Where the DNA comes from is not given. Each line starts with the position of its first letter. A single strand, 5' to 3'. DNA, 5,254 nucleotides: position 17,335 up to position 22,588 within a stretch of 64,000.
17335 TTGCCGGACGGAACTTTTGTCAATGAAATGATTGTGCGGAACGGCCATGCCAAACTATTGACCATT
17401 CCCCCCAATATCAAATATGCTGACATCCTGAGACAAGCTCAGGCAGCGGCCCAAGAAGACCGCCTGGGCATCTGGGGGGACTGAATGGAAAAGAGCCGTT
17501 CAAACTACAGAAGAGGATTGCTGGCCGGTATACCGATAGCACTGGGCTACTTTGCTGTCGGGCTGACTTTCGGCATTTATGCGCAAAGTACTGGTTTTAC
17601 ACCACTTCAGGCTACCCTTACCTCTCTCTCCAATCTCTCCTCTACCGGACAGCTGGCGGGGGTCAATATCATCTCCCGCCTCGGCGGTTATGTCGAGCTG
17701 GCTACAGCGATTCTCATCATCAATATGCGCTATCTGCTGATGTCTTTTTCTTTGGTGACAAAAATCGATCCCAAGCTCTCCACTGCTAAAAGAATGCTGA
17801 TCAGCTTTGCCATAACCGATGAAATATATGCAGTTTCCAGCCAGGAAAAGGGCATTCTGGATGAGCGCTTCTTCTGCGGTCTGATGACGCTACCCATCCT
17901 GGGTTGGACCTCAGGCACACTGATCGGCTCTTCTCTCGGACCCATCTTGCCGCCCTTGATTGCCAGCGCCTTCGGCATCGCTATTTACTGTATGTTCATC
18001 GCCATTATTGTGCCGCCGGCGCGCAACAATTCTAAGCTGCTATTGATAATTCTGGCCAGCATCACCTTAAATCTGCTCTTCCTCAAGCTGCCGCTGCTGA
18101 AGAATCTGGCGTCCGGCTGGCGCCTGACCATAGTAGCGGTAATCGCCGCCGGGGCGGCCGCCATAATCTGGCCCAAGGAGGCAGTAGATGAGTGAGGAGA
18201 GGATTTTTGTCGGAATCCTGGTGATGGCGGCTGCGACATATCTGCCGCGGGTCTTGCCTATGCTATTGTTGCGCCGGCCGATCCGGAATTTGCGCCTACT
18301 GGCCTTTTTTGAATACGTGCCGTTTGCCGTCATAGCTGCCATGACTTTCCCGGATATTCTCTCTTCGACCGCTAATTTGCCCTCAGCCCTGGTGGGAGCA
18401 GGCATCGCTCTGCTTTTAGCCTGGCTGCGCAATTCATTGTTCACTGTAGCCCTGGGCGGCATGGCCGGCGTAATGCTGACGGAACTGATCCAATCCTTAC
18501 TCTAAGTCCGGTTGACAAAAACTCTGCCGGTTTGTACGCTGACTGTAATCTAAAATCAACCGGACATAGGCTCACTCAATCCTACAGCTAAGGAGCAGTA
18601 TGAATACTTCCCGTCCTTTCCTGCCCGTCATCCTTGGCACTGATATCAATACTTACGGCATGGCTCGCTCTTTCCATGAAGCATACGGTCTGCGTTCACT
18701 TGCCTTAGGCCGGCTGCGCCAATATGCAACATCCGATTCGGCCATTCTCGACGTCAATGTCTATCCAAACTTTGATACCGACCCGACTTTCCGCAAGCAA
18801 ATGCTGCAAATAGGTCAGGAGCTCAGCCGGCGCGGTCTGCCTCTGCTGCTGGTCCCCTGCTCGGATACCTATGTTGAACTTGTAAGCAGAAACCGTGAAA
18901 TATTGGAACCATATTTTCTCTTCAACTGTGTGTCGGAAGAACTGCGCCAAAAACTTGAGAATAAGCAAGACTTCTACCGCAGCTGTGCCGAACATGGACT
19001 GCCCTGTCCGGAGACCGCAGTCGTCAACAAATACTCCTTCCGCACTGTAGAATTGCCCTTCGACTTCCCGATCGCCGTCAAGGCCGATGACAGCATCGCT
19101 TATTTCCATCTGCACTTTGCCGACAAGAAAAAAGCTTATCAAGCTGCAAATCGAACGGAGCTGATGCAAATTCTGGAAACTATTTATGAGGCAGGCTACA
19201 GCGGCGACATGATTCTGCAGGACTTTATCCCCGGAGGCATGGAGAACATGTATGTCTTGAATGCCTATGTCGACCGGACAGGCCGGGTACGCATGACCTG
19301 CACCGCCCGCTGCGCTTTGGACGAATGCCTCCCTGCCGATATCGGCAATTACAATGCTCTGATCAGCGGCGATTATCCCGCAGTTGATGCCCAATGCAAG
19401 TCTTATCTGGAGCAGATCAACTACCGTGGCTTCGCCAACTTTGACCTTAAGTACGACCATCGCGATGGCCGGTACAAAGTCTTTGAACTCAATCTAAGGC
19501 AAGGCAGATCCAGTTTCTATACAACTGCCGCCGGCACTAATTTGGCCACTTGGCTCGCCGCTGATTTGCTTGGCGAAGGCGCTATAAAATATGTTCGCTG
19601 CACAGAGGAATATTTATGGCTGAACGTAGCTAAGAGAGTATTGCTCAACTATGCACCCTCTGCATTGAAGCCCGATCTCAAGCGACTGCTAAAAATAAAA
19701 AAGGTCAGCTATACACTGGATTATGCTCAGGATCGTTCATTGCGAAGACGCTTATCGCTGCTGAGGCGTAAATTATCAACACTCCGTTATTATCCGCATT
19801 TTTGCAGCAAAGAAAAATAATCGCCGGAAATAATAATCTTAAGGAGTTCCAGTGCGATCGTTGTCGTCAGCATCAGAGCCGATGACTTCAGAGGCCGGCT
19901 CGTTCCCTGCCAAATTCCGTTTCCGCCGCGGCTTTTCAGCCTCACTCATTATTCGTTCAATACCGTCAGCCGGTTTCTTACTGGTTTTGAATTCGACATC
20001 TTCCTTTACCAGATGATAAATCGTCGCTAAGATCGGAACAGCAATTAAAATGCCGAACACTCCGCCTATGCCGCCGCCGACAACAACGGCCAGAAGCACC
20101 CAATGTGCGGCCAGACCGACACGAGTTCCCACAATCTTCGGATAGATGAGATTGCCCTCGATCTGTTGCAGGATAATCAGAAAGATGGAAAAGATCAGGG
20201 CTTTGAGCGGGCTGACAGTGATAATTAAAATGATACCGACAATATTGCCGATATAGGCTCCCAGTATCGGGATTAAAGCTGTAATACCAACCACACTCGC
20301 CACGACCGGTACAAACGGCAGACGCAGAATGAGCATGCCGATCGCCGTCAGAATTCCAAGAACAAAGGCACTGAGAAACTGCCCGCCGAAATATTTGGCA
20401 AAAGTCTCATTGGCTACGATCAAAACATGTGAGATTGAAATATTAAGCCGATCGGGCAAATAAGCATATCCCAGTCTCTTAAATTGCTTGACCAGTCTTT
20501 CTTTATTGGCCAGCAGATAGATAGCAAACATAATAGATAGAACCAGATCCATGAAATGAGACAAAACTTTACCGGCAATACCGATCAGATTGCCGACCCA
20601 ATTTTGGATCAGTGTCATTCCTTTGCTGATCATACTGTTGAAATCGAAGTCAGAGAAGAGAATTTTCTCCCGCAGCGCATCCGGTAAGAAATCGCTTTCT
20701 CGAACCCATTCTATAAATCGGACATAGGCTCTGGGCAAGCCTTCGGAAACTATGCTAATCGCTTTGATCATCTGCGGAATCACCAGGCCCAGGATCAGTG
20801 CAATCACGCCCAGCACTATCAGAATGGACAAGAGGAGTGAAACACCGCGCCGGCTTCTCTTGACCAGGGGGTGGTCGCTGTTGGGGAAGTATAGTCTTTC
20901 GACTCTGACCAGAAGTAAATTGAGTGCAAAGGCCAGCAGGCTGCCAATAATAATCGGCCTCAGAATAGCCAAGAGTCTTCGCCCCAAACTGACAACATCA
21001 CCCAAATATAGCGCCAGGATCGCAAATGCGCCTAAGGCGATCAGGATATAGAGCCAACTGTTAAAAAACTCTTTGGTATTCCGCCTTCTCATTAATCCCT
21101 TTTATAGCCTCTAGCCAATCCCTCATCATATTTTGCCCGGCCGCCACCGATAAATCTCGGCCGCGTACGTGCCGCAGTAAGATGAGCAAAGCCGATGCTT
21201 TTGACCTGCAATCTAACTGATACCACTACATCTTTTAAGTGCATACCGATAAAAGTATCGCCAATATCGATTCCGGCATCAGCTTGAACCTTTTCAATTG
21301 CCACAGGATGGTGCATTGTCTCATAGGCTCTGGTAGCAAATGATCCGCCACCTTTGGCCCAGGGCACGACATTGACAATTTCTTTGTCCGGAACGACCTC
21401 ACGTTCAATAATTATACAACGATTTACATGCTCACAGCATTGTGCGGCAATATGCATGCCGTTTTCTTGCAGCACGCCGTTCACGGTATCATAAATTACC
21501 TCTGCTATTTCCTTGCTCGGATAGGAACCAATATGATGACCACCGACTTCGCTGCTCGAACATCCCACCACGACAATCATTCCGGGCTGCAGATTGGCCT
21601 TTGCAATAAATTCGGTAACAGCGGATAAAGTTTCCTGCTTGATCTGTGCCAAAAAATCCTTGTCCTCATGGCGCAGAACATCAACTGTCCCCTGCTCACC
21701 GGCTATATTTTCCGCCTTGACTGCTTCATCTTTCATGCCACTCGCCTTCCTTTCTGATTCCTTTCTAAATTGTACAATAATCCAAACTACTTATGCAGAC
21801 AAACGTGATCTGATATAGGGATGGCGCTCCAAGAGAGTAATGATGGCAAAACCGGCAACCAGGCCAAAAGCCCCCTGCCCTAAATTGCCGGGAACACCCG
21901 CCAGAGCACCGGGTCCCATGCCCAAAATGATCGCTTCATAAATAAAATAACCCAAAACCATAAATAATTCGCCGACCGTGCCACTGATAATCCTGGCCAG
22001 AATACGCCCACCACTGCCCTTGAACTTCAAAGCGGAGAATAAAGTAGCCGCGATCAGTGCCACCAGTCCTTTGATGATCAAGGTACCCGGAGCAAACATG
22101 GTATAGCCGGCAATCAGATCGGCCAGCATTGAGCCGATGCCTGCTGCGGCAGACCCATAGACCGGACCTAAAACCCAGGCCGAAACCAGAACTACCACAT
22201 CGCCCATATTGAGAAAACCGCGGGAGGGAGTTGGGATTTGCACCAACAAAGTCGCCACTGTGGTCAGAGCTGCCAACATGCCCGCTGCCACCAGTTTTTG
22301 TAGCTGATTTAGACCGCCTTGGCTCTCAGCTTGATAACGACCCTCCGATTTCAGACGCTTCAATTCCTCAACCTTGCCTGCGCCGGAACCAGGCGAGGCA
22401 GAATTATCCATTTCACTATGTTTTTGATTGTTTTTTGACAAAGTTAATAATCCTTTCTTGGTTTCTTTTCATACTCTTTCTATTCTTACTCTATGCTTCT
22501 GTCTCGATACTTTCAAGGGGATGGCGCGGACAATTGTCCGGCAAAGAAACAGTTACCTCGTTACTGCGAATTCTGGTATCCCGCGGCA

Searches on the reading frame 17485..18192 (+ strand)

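Call 75: search_protein_families(library=pfam, proteins=[window:17485-18192:+])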
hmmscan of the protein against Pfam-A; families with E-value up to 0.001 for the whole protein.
window:17485-18192:+ (236 aa): 1 family
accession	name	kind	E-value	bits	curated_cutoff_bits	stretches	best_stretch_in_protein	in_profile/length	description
PF03591.19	AzlC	-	7.2e-35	120.8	32.1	1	17-154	1-136/137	AzlC protein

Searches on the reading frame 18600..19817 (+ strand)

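Call 75: search_protein_families(library=pfam, proteins=[window:18600-19817:+])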
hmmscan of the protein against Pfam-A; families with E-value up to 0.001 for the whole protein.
window:18600-19817:+ (406 aa): 1 family
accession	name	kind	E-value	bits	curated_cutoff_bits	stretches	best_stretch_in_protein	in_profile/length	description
PF15632.11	ATPgrasp_Ter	-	0.00034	20.8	29.1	0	265-332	52-117/131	ATP-grasp in the biosynthetic pathway with Ter operon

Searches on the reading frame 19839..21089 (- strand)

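Call 75: search_protein_families(library=pfam, proteins=[window:19839-21089:-])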
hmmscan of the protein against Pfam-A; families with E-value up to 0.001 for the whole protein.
window:19839-21089:- (416 aa): 1 family
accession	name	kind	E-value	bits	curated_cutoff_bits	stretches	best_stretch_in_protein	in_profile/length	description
PF01594.21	AI-2E_transport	-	1.8e-46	159.3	34.3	1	29-362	19-324/327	AI-2E family transporter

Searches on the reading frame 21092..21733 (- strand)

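Call 75: search_protein_families(library=pfam, proteins=[window:21092-21733:-])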
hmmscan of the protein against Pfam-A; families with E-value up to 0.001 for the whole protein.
window:21092-21733:- (213 aa): 1 family
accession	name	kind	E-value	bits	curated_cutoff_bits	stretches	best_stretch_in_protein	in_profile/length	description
PF04260.17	DUF436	-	5e-69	231.7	25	1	37-202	4-171/171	Protein of unknown function (DUF436)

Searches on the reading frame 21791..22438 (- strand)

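Call 75: search_protein_families(library=pfam, proteins=[window:21791-22438:-])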
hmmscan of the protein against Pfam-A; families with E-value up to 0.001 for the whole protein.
window:21791-22438:- (215 aa): 2 families
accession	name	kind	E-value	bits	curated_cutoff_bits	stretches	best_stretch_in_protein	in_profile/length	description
PF07155.17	ECF-ribofla_trS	-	4.5e-29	102.1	26.7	1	46-204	4-171/172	ECF-type riboflavin transporter, S component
PF12822.12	ECF_trnsprt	-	2.9e-08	34.3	30.7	1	47-174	1-128/169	ECF transporter, substrate-specific component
